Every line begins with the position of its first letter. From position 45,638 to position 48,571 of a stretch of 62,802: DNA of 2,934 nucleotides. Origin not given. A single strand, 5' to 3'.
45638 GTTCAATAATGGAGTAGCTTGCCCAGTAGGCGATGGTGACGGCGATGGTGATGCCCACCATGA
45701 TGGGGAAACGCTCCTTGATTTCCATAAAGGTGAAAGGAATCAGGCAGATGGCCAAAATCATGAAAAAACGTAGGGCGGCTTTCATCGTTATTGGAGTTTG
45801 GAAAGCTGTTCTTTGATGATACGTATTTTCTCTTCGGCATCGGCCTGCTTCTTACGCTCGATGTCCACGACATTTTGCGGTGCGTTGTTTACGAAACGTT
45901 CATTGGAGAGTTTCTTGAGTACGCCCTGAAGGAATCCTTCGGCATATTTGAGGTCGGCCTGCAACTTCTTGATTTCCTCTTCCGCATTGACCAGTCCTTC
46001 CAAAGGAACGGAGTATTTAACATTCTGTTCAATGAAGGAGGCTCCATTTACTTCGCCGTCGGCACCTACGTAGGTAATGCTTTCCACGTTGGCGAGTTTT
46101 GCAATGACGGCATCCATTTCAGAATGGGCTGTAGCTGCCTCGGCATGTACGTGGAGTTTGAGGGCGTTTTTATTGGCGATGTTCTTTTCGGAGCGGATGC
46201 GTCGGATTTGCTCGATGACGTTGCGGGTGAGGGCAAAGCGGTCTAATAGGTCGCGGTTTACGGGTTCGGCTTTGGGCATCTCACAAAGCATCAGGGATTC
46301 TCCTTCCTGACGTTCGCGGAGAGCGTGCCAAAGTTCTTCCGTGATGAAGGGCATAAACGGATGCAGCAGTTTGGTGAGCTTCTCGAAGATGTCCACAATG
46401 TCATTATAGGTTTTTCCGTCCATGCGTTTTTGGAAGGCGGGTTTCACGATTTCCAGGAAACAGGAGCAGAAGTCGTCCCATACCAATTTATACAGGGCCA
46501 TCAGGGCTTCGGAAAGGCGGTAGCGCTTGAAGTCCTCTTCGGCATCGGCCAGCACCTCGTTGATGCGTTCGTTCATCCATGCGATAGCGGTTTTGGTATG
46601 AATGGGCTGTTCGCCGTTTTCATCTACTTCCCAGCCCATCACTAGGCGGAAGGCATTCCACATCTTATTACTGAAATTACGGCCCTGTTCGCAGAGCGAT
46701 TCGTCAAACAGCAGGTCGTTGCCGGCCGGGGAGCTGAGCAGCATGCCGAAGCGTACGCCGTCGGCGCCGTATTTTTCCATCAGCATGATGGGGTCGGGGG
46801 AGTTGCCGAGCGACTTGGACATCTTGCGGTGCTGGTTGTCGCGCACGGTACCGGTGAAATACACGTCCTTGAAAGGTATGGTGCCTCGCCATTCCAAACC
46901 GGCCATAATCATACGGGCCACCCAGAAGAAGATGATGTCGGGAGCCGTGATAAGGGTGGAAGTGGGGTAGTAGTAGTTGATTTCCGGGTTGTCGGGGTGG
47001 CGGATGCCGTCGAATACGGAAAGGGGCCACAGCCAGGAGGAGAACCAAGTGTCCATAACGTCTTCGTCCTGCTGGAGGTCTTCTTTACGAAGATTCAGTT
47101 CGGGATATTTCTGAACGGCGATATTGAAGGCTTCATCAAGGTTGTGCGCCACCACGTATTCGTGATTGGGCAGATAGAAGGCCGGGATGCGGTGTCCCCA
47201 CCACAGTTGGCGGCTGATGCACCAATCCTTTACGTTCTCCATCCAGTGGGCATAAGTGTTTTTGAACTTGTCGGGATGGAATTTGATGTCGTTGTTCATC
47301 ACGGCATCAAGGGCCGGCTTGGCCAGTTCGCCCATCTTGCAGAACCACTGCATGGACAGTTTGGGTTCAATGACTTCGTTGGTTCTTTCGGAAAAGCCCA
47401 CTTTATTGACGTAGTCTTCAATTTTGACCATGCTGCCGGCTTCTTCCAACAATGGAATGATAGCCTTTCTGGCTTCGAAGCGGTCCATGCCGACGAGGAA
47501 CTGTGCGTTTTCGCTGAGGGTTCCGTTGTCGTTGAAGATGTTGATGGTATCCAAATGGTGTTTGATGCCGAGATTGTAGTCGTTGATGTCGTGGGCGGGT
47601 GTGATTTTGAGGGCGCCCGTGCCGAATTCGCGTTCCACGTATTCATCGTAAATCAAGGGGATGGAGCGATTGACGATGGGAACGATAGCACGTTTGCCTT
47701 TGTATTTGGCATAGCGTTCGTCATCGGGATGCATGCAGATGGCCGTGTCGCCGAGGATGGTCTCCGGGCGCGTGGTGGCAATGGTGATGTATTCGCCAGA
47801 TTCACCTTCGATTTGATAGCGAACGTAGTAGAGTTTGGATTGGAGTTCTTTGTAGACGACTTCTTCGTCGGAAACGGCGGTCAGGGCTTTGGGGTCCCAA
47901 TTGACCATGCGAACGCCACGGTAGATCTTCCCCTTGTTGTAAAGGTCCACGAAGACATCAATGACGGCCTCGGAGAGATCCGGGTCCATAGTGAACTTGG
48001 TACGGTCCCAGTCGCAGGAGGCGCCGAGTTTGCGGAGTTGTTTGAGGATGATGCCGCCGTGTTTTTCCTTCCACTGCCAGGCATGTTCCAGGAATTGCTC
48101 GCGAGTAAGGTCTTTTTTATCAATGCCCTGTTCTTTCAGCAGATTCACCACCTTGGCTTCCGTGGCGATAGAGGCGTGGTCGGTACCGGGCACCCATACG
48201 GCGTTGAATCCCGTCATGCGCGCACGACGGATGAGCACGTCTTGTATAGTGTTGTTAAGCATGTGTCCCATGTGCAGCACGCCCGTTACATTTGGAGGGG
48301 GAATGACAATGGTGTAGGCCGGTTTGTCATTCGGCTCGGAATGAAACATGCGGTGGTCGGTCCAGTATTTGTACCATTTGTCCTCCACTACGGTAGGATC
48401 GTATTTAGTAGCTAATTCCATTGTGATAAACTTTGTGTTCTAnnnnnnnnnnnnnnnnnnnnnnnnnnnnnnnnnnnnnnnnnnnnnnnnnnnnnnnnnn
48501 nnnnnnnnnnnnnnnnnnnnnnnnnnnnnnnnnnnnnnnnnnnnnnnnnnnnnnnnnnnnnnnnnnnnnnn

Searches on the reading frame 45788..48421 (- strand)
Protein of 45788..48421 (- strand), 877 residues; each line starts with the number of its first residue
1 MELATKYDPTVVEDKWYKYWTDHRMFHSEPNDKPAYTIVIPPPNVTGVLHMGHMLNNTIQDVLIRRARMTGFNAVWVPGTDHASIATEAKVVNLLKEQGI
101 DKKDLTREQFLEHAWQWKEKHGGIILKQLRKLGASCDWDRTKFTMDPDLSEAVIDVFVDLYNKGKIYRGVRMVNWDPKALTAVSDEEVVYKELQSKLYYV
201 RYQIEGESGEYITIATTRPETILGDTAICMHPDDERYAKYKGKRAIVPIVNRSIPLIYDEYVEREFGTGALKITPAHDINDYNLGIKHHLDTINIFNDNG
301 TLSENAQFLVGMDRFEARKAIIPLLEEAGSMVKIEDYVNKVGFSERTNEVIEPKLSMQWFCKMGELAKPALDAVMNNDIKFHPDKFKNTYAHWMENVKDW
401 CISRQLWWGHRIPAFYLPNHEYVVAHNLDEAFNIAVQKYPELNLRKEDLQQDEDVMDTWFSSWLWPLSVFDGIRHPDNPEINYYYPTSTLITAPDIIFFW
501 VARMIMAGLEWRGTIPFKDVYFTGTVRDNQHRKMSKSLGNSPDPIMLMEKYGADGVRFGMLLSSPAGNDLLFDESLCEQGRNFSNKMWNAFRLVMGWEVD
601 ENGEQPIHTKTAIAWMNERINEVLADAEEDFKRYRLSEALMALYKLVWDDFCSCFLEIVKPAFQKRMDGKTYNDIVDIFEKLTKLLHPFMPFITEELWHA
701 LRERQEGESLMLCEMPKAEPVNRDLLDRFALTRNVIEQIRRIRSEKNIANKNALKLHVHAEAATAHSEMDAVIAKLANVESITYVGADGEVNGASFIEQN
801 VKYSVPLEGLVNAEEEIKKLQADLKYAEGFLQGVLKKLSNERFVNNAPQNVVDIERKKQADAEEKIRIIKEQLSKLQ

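Call 20: search_protein_families(library=ncbifam, proteins=[window:45788-48421:-], max_evalue=0.00001)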
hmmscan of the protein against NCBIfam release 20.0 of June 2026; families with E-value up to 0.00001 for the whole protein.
window:45788-48421:- (877 aa): 15 families
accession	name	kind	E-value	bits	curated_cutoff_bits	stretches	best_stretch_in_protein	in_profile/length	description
NF004349.1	PRK05729.1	equivalog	0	1125.7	704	1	5-873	2-860/860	valine--tRNA ligase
TIGR00422.1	valS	equivalog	2e-284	945.9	612.1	1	4-859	2-862/863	valine--tRNA ligase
NF011492.0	PRK14900.1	equivalog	4.5e-247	822.7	1783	1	2-873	8-890/1044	valine--tRNA ligase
NF009687.0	PRK13208.1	equivalog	2.3e-166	555.2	738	1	2-791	5-795/801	valine--tRNA ligase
TIGR00392.1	ileS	equivalog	2.2e-108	363.6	621.4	2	256-757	313-847/861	isoleucine--tRNA ligase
NF000540.1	alt_ValS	exception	4.7e-95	319.2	900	1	12-783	9-824/827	valine--tRNA ligase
NF008957.0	PRK12300.1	subfamily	8.8e-61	206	677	2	299-861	388-928/946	leucine--tRNA ligase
NF040702.1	ileS_w_GNAT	exception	3.3e-55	187.3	1999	2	249-792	488-1046/1100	isoleucine--tRNA ligase, N-acetyltransferase domain-containing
TIGR00395.1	leuS_arch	equivalog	5.1e-53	180.3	648.5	2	12-239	3-238/938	leucine--tRNA ligase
TIGR00396.1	leuS_bact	equivalog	1.3e-50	172.4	548.4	3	7-189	1-168/843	leucine--tRNA ligase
NF000258.1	MupB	exception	2.1e-42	145.1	1900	2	257-755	299-815/1033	mupirocin-resistant isoleucine--tRNA ligase MupB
NF000257.1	MupA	exception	5.5e-42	143.6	1900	2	257-755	295-813/1024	mupirocin-resistant isoleucine--tRNA ligase MupA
TIGR00398.1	metG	equivalog_domain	9.2e-25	87.3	336.35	1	517-706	312-506/530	methionine--tRNA ligase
NF008900.0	PRK12267.1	equivalog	1.1e-17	63.9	598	1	474-710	242-485/648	methionine--tRNA ligase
NF001100.0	PRK00133.1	equivalog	1.8e-16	59.8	587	1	345-745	176-545/676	methionine--tRNA ligase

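Call 51: find_related_loci(query=window:45788-48418:-, collection=genome_contigs, flank=1000)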
Query window:45788-48418:- (876 aa) in genome_contigs; peptide patterns used: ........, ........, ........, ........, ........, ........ (x = any residue, [..] = any of these).
598 stretches matched a pattern (row limit reached: there are more); 558 encode a relative of the query (tblastn E <= 1e-3); the best 80 are kept; 80 distinct loci.
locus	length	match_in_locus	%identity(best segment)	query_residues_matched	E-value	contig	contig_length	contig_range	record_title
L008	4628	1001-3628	93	1-876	0e+0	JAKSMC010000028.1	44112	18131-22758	MAG: Bacteroidales bacterium isolate Horse_feces115 MAG115_28, whole genome shotgun sequence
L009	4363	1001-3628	94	1-876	0e+0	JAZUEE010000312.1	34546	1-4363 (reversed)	MAG: Bacteroidales bacterium isolate T1900045302_TH20190072.MAGScoT_cleanbin_000032 SGB_6147_k141_1942916, whole genome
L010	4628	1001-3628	94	1-876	0e+0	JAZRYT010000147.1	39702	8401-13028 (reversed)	MAG: Bacteroidales bacterium isolate T1900044949_TA20190002.MAGScoT_cleanbin_000038 SGB_3547_k141_1515104, whole genome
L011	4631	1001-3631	89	1-876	0e+0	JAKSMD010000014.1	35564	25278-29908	MAG: Bacteroidales bacterium isolate Horse_feces116 MAG116_14, whole genome shotgun sequence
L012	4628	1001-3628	86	1-876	0e+0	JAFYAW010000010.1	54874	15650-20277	MAG: Bacteroidales bacterium isolate RGIG6923 Sheep_Rumen-5__c1933, whole genome shotgun sequence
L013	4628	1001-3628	86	1-876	0e+0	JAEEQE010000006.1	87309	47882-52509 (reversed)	MAG: Bacteroidales bacterium isolate Tb.RUG.328 NODE_621_length_87309_cov_2.824081, whole genome shotgun sequence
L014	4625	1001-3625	87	1-876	0e+0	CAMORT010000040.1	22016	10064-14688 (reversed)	MAG: uncultured Bacteroidales bacterium isolate SRR873608_bin.152_metaWRAP_v1.3_MAG genome assembly, contig: NODE_6549_l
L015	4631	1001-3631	85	1-876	0e+0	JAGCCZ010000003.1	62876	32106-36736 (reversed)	MAG: Bacteroidales bacterium isolate RGIG9679 Yak_Omasum-2__c77, whole genome shotgun sequence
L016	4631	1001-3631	85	1-876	0e+0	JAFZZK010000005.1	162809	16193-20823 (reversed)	MAG: Bacteroidales bacterium isolate RGIG8237 Water_buffalos_Rumen-5__c259879, whole genome shotgun sequence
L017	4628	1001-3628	85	1-875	0e+0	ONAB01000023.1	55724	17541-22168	uncultured Bacteroidales bacterium isolate RUG125 genome assembly, contig: scaffold_322, whole genome shotgun sequence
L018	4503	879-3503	83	1-876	0e+0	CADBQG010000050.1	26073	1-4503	MAG: uncultured Bacteroidetes bacterium isolate RUG14207 genome assembly, contig: RUG14207_asm_50, whole genome shotgun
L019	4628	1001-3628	83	1-876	0e+0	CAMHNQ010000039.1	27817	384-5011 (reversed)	MAG: uncultured Bacteroidales bacterium isolate SRR11784279_bin.50_metaWRAP_v1.3_MAG genome assembly, contig: ERZ1220274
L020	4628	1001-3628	82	1-876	0e+0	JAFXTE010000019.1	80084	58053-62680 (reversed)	MAG: Bacteroidales bacterium isolate RGIG6723 Sheep_Rumen-2__c934, whole genome shotgun sequence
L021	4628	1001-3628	82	1-876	0e+0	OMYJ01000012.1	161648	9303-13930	uncultured Bacteroidales bacterium isolate RUG083 genome assembly, contig: scaffold_85, whole genome shotgun sequence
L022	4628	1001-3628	82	1-876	0e+0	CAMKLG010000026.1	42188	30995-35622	MAG: uncultured Bacteroidales bacterium isolate SRR12081296_bin.81_metaWRAP_v1.3_MAG genome assembly, contig: ERZ1228977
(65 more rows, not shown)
